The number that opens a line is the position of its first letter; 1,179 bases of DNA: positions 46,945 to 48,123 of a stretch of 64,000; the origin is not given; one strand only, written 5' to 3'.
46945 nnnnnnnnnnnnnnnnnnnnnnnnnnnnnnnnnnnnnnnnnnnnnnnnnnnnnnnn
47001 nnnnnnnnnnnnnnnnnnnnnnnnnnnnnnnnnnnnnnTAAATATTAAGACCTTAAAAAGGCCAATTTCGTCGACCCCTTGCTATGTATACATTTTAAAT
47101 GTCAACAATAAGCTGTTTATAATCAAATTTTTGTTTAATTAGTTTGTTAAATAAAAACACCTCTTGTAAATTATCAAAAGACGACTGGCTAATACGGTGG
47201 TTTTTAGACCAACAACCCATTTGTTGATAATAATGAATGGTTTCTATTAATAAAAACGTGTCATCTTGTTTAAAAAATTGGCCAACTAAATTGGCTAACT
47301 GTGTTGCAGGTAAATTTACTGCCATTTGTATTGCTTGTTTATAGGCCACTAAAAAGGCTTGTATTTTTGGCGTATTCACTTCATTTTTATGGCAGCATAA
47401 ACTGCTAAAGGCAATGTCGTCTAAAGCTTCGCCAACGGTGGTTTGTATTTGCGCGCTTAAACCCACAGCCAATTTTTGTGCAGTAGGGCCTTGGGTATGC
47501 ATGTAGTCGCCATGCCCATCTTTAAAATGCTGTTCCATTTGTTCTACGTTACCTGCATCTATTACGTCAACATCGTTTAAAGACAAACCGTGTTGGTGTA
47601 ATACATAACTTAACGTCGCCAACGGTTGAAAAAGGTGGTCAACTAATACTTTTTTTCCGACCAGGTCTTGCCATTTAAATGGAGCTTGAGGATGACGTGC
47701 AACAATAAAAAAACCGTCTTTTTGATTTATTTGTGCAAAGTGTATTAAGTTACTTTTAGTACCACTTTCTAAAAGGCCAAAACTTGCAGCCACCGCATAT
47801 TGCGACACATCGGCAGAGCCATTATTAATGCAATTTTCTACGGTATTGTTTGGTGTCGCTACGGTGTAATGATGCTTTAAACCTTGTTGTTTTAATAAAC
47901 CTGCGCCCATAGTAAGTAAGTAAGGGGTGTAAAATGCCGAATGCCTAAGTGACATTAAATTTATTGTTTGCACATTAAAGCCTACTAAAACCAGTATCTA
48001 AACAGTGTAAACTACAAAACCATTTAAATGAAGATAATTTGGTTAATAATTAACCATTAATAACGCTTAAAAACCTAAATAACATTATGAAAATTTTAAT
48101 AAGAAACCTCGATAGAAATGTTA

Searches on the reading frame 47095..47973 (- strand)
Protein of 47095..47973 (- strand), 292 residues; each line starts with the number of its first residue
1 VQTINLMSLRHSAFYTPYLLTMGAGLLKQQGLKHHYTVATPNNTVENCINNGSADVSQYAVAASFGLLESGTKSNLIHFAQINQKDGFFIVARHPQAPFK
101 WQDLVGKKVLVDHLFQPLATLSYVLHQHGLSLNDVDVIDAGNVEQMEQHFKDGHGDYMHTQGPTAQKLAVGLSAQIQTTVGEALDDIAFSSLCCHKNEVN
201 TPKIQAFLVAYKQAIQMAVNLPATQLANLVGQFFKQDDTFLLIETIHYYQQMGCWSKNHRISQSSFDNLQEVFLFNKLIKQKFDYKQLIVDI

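Call 31: search_protein_families(library=ncbifam, proteins=[window:47095-47973:-], max_evalue=1e-10)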
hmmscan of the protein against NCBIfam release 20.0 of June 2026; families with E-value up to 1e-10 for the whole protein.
window:47095-47973:- (292 aa): 0 families

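Call 38: search_protein_families(library=pfam, proteins=[window:47095-47973:-], max_evalue=0.00001)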
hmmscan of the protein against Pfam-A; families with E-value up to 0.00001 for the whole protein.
window:47095-47973:- (292 aa): 1 family
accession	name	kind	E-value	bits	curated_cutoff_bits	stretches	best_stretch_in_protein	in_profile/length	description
PF09084.16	NMT1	-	1.6e-10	41.7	20.5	1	16-223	5-214/216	NMT1/THI5 like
